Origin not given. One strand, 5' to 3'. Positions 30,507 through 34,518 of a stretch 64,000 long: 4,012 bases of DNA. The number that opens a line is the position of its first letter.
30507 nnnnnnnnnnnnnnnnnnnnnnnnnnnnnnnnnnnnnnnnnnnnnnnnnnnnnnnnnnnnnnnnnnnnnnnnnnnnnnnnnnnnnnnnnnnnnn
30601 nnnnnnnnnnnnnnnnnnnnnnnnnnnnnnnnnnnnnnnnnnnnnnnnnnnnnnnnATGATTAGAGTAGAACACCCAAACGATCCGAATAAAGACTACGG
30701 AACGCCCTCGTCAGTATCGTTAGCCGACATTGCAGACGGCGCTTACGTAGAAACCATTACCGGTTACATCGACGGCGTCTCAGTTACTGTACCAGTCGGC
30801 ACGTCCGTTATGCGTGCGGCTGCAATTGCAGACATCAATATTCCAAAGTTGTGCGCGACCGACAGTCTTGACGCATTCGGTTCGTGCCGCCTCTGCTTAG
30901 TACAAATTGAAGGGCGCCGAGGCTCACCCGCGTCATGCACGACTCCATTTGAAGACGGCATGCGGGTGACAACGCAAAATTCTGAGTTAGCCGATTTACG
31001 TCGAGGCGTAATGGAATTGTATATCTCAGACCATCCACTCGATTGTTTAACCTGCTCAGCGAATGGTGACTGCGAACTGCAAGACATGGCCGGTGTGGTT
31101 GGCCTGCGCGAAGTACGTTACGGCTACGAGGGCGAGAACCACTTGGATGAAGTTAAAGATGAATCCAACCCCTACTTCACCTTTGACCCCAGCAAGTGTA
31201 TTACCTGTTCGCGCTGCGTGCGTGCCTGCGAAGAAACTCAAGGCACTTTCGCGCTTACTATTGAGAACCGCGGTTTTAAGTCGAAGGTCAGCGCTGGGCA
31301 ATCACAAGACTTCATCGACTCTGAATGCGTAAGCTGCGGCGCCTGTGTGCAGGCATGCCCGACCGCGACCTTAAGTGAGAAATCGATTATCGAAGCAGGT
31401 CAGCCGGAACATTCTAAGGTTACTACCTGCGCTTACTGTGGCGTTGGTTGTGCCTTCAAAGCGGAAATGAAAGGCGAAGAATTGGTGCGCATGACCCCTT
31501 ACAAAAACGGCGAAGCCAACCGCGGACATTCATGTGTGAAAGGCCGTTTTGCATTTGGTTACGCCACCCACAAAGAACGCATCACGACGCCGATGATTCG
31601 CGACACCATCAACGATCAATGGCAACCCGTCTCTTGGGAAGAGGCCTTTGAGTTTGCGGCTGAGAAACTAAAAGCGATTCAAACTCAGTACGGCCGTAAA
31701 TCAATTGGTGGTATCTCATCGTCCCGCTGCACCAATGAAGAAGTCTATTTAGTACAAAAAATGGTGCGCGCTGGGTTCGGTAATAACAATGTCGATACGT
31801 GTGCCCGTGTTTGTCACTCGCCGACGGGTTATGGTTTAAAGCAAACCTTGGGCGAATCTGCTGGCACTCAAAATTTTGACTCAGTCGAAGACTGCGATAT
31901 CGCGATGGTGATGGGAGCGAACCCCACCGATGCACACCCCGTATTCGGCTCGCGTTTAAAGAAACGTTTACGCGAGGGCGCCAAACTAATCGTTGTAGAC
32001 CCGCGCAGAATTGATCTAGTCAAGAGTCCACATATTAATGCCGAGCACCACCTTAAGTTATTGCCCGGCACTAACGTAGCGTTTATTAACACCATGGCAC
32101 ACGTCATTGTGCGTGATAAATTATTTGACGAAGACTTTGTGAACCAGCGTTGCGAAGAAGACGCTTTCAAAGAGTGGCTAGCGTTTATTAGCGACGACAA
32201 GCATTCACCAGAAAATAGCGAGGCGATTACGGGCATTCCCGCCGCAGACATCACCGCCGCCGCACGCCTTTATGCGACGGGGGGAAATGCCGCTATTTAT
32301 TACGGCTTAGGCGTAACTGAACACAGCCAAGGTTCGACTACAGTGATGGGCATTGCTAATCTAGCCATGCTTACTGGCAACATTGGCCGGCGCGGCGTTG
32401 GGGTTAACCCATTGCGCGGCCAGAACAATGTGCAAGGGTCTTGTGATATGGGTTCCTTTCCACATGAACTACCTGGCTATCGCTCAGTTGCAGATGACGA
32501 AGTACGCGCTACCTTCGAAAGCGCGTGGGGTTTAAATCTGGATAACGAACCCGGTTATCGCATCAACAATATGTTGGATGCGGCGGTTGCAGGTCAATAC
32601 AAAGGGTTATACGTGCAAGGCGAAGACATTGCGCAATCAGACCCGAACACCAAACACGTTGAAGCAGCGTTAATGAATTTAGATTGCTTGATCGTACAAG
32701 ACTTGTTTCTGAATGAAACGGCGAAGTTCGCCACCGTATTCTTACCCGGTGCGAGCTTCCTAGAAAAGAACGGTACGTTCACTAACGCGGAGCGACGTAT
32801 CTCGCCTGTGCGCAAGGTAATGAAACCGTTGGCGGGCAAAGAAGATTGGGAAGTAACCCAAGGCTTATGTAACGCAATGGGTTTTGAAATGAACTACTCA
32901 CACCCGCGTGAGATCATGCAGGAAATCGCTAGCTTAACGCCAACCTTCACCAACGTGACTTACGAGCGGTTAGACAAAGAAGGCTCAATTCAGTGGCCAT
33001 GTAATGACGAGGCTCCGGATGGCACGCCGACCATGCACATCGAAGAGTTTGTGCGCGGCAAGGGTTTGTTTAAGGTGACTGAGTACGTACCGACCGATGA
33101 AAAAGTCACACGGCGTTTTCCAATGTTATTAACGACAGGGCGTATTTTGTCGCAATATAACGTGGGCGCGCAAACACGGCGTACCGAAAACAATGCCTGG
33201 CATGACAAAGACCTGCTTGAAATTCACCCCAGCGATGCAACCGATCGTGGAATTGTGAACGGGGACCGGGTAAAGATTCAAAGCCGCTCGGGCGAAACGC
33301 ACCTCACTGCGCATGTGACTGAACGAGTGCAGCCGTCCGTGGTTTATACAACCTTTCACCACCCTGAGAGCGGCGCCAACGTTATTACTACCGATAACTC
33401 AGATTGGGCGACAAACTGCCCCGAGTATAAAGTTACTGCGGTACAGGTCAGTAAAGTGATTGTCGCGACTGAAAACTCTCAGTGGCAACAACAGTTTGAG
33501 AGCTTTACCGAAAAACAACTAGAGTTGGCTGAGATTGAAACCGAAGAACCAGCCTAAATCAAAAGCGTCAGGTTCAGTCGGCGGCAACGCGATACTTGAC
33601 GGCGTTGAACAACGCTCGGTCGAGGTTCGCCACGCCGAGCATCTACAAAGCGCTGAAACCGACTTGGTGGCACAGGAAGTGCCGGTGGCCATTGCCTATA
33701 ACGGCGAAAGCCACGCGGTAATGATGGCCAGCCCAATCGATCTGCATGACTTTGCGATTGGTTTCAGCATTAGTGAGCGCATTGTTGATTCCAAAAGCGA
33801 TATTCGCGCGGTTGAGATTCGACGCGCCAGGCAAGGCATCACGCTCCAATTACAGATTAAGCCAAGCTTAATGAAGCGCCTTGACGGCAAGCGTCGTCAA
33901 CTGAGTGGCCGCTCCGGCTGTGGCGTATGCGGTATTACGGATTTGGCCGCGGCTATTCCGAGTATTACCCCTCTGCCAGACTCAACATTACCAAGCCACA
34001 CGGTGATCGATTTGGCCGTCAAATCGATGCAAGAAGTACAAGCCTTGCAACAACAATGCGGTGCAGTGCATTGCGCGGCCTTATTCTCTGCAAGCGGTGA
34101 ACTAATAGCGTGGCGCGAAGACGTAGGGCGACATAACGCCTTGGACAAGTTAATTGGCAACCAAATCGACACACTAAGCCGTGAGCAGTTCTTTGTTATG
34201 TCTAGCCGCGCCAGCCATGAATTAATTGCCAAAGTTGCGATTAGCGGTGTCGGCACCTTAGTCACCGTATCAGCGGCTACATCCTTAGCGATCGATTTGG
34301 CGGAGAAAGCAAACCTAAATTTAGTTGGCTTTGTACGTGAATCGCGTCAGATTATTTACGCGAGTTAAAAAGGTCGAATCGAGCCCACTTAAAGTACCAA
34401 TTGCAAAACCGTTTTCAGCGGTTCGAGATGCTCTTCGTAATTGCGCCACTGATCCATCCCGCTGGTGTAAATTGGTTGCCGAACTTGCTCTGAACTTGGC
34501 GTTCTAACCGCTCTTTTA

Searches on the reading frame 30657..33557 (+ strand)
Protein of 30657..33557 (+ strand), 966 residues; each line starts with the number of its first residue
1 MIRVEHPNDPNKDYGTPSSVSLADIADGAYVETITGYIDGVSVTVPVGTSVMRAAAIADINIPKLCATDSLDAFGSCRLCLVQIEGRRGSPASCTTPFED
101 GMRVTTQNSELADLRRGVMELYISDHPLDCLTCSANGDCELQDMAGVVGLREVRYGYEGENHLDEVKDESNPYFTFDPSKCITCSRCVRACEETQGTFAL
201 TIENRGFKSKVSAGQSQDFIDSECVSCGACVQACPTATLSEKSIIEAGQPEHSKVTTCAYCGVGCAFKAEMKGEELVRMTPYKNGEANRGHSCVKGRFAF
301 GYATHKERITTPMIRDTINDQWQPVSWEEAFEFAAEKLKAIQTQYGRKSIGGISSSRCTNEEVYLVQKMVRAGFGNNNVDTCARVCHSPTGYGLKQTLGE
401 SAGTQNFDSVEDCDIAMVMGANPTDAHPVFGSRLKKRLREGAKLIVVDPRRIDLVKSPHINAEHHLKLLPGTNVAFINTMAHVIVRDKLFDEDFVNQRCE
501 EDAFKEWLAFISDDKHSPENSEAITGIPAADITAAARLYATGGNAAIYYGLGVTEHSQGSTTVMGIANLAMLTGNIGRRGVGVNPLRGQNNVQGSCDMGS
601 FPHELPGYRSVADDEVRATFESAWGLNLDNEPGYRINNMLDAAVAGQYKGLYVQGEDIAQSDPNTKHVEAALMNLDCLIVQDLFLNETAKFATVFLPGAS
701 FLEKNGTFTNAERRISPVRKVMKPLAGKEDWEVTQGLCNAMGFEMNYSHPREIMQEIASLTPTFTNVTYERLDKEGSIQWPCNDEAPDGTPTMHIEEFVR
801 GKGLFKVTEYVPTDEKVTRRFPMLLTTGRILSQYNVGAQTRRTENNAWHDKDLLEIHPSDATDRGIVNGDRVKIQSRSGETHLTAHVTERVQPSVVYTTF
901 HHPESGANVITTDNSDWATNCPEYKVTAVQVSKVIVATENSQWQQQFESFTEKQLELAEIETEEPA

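Call 48: search_protein_families(library=pfam, proteins=[window:30657-33557:+], max_evalue=0.00001)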
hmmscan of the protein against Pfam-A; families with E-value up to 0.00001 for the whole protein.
window:30657-33557:+ (966 aa): 9 families
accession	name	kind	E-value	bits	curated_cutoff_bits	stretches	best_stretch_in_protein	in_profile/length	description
PF00384.28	Molybdopterin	-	2.4e-69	234.5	24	1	308-739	1-352/353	Molybdopterin oxidoreductase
PF01568.27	Molydop_binding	-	8.4e-27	93.8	26.8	1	824-928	2-110/110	Molydopterin dinucleotide binding domain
PF13510.11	Fer2_4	-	3.5e-22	78.7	22.8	1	33-108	3-81/82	2Fe-2S iron-sulfur cluster binding domain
PF10588.14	NADH-G_4Fe-4S_3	-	1.3e-16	60.2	27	1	115-154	1-40/40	NADH-ubiquinone oxidoreductase-G iron-sulfur binding region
PF04879.21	Molybdop_Fe4S4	-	8.8e-15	54.9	22.7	1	253-302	3-52/55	Molybdopterin oxidoreductase Fe4S4 domain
PF12838.12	Fer4_7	-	2.1e-08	34.9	27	1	180-237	1-51/52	4Fe-4S dicluster domain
PF00037.32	Fer4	-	2.6e-07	30.6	21.1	0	221-237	5-21/24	4Fe-4S binding domain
PF13237.11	Fer4_10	-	2.4e-06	27.8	25.5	1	176-235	4-53/53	4Fe-4S dicluster domain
PF14697.11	Fer4_21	-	5e-06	27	35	1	177-236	4-53/59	4Fe-4S dicluster domain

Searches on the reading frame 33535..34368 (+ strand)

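Call 77: search_protein_families(library=pfam, proteins=[window:33535-34368:+], max_evalue=0.00001)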
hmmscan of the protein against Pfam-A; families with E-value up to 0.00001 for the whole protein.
window:33535-34368:+ (277 aa): 1 family
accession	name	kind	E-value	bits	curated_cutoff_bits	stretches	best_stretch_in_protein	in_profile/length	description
PF02634.21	FdhD-NarQ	-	3.8e-65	220.4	27.2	1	46-276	1-231/237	FdhD/NarQ family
